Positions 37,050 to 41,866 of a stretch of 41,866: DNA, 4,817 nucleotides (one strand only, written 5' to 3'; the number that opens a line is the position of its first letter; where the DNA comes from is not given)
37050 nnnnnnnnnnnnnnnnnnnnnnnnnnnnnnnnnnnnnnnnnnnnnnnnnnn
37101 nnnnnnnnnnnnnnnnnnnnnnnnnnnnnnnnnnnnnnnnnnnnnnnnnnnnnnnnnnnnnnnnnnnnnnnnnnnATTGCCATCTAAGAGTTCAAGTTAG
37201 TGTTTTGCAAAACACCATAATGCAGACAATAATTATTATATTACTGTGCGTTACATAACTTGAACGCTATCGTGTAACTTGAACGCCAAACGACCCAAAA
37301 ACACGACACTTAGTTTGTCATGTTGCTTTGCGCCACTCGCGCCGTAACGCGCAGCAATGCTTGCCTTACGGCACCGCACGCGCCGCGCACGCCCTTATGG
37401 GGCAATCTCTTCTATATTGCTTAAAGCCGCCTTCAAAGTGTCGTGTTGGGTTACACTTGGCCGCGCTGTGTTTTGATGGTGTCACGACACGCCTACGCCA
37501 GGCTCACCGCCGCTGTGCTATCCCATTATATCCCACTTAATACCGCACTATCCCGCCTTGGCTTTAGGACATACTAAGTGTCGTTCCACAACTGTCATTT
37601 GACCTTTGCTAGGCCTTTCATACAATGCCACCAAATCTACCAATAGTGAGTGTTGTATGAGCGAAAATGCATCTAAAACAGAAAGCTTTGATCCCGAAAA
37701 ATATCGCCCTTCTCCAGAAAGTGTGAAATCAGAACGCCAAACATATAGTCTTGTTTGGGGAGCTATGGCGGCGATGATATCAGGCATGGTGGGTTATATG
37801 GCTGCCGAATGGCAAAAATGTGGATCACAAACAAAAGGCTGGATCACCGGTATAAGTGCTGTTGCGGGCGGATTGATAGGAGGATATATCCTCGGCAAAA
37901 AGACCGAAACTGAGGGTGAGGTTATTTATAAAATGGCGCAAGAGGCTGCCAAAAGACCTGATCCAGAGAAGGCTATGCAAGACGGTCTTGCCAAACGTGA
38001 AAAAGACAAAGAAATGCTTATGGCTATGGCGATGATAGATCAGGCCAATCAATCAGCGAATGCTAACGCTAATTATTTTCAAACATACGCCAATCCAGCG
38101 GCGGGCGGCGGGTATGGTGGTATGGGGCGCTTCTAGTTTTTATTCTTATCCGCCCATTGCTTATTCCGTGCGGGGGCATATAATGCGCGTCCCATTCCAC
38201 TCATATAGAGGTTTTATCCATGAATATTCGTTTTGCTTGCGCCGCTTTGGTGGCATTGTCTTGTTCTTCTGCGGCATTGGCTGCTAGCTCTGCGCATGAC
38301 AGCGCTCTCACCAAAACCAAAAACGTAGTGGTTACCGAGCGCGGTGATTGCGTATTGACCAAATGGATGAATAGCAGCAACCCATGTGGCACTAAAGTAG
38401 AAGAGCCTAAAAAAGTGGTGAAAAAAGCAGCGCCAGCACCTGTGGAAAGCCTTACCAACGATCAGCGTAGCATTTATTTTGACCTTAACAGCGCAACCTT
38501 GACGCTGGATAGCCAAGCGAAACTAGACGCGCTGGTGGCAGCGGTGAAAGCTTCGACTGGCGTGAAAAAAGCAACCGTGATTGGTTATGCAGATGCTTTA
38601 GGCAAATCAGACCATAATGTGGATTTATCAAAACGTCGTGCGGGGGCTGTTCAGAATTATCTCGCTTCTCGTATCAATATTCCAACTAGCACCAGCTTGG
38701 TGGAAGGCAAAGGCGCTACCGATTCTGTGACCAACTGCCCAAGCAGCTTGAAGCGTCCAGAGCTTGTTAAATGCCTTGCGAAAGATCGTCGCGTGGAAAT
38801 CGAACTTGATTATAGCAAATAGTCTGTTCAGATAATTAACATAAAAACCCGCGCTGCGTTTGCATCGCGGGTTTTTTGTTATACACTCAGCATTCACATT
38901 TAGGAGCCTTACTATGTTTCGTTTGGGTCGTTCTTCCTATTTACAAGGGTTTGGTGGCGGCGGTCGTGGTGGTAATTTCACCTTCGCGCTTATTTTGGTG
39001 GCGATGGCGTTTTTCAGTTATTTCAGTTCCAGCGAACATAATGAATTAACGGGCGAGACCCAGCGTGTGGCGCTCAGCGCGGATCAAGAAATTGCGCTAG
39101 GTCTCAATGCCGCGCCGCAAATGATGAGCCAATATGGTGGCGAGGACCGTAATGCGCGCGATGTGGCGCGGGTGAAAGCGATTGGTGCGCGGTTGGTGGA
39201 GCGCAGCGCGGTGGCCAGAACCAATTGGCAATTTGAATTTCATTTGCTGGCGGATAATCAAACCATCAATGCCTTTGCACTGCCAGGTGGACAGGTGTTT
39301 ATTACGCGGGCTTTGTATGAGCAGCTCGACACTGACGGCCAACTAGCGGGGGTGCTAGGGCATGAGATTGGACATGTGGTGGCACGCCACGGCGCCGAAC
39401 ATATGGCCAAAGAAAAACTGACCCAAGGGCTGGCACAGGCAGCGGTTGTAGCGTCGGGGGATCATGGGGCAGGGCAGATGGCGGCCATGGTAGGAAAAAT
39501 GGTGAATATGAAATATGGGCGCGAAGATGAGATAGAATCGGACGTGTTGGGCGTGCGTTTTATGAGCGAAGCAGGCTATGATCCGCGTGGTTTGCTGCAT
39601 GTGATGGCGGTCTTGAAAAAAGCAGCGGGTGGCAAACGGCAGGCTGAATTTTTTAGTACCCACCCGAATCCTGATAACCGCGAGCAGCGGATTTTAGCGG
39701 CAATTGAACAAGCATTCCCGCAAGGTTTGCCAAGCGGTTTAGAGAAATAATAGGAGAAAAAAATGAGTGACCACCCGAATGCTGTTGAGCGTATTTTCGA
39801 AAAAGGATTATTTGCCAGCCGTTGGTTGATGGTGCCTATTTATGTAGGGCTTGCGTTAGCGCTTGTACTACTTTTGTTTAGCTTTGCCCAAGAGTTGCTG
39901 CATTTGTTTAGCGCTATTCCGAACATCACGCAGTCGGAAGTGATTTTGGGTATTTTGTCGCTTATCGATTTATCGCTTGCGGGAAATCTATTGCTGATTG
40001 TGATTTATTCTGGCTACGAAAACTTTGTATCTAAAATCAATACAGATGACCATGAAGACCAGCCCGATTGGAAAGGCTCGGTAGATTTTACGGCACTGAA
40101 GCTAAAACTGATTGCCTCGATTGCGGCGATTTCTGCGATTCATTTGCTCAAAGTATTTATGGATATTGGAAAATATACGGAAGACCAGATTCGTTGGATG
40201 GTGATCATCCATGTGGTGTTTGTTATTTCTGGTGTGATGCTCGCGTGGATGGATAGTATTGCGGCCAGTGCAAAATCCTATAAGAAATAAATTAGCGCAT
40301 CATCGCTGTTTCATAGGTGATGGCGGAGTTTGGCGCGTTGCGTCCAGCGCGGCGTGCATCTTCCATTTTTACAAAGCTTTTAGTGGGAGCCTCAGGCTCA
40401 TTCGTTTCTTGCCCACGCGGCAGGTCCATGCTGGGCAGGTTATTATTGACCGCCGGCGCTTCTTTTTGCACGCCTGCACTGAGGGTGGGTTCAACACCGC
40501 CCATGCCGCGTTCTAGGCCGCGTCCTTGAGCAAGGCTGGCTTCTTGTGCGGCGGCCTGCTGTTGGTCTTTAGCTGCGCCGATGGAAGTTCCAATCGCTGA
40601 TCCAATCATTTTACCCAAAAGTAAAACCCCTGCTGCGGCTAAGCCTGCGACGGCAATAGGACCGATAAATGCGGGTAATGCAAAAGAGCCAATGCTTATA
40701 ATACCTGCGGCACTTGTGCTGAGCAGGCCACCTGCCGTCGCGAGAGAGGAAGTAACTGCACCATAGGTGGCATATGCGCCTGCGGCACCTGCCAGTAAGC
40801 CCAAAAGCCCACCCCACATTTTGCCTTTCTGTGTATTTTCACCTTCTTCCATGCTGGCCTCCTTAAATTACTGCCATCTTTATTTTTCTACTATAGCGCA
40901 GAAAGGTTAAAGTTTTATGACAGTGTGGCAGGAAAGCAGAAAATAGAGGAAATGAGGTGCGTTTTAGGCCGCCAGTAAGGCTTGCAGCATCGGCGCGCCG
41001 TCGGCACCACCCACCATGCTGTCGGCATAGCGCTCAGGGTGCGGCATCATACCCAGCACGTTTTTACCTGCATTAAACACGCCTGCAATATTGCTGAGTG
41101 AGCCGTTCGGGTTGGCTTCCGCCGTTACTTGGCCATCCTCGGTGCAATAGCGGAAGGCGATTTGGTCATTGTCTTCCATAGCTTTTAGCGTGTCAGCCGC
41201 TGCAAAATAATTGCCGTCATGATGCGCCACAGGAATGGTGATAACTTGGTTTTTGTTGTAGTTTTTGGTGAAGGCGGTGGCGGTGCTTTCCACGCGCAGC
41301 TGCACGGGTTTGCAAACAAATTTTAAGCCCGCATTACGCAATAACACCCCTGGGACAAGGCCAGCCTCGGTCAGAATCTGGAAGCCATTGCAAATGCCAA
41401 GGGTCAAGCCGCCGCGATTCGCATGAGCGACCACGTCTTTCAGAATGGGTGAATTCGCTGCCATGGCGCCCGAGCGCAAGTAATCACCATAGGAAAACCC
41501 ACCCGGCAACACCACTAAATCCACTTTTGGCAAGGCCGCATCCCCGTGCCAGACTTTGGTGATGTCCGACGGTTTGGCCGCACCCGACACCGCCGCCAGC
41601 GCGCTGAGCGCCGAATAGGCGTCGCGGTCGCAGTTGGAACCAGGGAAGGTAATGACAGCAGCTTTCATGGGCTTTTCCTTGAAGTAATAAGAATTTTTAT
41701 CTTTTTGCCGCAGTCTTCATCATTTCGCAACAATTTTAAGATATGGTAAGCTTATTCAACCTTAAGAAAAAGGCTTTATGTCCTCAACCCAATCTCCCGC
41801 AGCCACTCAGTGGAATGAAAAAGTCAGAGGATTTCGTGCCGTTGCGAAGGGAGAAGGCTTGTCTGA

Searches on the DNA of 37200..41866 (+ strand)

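Call 12: search_dna_similar(query=window:37200-41866:+, collection=plasmids, mode=near, max_rows=10)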
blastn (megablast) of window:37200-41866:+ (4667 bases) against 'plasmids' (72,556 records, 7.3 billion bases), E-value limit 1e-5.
No match.

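Call 33: search_dna_similar(query=window:38200-41866:+, collection=ecoli_genomes, mode=distant, max_rows=5)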
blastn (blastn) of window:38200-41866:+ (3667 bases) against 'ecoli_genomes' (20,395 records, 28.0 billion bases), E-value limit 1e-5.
No match.

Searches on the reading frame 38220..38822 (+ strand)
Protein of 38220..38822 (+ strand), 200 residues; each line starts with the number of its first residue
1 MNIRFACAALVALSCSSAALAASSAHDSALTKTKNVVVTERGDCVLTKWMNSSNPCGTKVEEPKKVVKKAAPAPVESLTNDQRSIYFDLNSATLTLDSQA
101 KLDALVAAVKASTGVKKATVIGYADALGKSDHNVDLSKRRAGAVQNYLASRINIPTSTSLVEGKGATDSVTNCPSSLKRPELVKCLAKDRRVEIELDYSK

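Call 52: list_cluster_members(proteins=[P0001, P0009, window:38220-38822:+, window:39763-40290:+, window:40964-41668:-, window:2990-3955:+, window:4386-4856:+, window:40292-40852:-])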
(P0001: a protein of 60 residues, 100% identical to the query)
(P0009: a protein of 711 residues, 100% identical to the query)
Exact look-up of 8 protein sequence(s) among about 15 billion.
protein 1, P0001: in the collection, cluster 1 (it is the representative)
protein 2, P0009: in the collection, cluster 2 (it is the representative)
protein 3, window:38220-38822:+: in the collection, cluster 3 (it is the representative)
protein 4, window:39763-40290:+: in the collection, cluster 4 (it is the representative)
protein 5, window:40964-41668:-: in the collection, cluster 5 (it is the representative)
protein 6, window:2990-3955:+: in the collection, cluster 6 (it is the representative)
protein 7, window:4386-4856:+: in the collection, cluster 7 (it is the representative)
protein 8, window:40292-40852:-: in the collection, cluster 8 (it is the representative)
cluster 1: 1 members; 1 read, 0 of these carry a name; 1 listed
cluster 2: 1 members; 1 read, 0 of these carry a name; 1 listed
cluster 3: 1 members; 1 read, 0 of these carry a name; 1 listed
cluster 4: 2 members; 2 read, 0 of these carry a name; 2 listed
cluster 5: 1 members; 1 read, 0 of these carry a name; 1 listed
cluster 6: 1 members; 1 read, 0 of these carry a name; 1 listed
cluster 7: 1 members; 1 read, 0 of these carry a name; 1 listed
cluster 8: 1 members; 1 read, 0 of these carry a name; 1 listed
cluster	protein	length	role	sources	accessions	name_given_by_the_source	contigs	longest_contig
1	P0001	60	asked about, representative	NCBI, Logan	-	-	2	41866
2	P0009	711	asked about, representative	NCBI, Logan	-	-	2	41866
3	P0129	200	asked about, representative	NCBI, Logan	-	-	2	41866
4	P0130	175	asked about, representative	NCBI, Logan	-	-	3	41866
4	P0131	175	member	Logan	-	-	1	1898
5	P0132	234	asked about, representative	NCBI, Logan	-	-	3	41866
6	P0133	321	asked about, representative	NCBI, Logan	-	-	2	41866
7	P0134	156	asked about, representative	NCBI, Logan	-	-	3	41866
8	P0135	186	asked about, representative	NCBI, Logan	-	-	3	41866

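Call 84: search_protein_families(library=ncbifam, max_evalue=0.00001, proteins=[window:38220-38822:+])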
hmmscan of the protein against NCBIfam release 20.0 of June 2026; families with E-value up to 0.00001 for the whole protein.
window:38220-38822:+ (200 aa): 16 families
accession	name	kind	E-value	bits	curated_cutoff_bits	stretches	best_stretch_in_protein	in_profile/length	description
NF008071.1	PRK10808.1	equivalog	4.6e-23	82.2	277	1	66-197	212-347/358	porin OmpA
NF053612.1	anchor_PA1041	equivalog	3.4e-18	66.5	250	1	32-196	78-235/236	PA1041 family peptidoglycan-binding anchor lipoprotein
NF047726.1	AutTranAdhPGAsTpgA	equivalog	1.9e-16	60.1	350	1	76-195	147-267/268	trimeric autotransporter adhesin/peptidogylcan-associated protein TpgA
NF045787.1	OmpABordt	equivalog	2.3e-16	60.1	200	1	11-196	11-189/194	outer membrane protein OmpA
NF053611.1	YiaD_Gzip_OmpA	equivalog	1.3e-14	54.4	175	1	83-195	102-205/206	YiaD family glycine zipper/OmpA-like lipoprotein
NF053585.1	OMP_LP_YfiB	equivalog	2.2e-12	47.1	128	1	84-179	57-150/163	outer membrane lipoprotein YfiB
TIGR03789.1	pdsO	hypoth_equivalog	1.4e-09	38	152.2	1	82-151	138-206/243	sortase-associated OmpA-like protein PdsO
NF007424.1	PRK09967.1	equivalog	2.9e-09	37.2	155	1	84-176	53-144/160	OmpA family protein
TIGR02802.1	Pal_lipo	equivalog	5.9e-09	36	125.35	1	84-151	1-67/104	peptidoglycan-associated lipoprotein Pal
NF008067.1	PRK10802.1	equivalog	2.5e-08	34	261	1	82-151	66-134/171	peptidoglycan-associated lipoprotein Pal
NF052230.1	T9SS_PorE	exception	8e-08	31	600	1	84-151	516-582/648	PorE family type IX secretion system protein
NF053613.1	OMP_toxin_LptF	equivalog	8e-07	29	400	1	85-194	143-243/256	lipotoxin F family OmpA-related lipoprotein LptF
NF007804.1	PRK10510.1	equivalog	1.4e-06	27.9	307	1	82-196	111-216/219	OmpA family lipoprotein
NF047620.1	FlgprotMotYVib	equivalog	2.6e-06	27.3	400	1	85-179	163-256/271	flagellar protein MotY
TIGR03350.1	type_VI_ompA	equivalog_domain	3e-06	27.2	139.8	1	87-195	34-136/137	type VI secretion system protein TssL, long form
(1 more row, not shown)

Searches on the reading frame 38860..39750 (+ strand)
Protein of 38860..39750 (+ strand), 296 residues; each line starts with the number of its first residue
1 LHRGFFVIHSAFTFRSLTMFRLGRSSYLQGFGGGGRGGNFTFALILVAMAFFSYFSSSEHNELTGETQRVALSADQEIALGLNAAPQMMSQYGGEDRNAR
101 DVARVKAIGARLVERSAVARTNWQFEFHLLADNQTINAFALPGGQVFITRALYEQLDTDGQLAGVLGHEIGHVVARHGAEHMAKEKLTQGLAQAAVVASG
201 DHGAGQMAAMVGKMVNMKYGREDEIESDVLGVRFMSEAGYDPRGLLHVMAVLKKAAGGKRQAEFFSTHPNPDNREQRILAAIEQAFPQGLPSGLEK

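Call 84: search_protein_families(library=ncbifam, max_evalue=0.00001, proteins=[window:38860-39750:+])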
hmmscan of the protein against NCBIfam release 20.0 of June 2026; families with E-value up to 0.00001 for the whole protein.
window:38860-39750:+ (296 aa): 2 families
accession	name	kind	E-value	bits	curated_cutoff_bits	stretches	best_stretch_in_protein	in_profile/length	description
NF052400.1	M48_BAM_BepA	equivalog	1e-29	103.7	570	1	46-274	13-249/483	beta-barrel assembly-enhancing protease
NF052399.1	M48_lipo_LoiP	exception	5.4e-17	62.1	365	1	70-283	36-245/247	metalloprotease LoiP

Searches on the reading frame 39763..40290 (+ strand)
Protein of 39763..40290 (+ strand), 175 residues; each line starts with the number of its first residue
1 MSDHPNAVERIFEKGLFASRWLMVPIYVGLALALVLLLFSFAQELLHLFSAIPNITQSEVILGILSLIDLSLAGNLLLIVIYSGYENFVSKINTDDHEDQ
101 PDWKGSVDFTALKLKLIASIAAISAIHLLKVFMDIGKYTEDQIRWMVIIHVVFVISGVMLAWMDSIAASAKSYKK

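Call 84: search_protein_families(library=ncbifam, max_evalue=0.00001, proteins=[window:39763-40290:+])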
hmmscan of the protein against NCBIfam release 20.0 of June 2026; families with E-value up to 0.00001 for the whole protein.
window:39763-40290:+ (175 aa): 1 family
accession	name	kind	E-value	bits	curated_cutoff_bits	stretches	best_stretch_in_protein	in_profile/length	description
TIGR00645.1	HI0507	hypoth_equivalog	6e-55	186.1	144.4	1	9-170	2-163/167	TIGR00645 family protein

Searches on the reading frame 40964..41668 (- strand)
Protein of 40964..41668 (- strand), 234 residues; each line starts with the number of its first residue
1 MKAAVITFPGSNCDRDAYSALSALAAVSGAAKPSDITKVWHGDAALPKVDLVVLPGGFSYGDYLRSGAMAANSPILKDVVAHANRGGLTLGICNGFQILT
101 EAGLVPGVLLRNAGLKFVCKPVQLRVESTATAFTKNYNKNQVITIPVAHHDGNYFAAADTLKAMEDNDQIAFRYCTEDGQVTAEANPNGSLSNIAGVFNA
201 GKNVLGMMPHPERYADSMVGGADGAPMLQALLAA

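Call 84: search_protein_families(library=ncbifam, max_evalue=0.00001, proteins=[window:40964-41668:-])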
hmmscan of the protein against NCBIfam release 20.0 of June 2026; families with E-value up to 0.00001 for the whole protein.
window:40964-41668:- (234 aa): 6 families
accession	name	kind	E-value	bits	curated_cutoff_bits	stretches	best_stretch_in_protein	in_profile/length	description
NF002957.0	PRK03619.1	equivalog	1.5e-93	312.2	212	1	1-233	1-218/222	phosphoribosylformylglycinamidine synthase subunit PurQ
TIGR01737.1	FGAM_synth_I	equivalog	1.3e-91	306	177.8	1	1-232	1-225/228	phosphoribosylformylglycinamidine synthase I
NF002252.0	PRK01175.1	equivalog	1.1e-47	162.2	298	1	1-213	4-227/261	phosphoribosylformylglycinamidine synthase subunit PurQ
TIGR01857.1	FGAM-synthase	equivalog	3.3e-29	101.1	1057.05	1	5-225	982-1226/1239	phosphoribosylformylglycinamidine synthase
TIGR01735.1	FGAM_synt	equivalog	4.9e-26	90.5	1123.05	1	4-215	1056-1278/1307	phosphoribosylformylglycinamidine synthase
NF003672.0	PRK05297.1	equivalog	1.7e-25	88.8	783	1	30-215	1063-1260/1290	phosphoribosylformylglycinamidine synthase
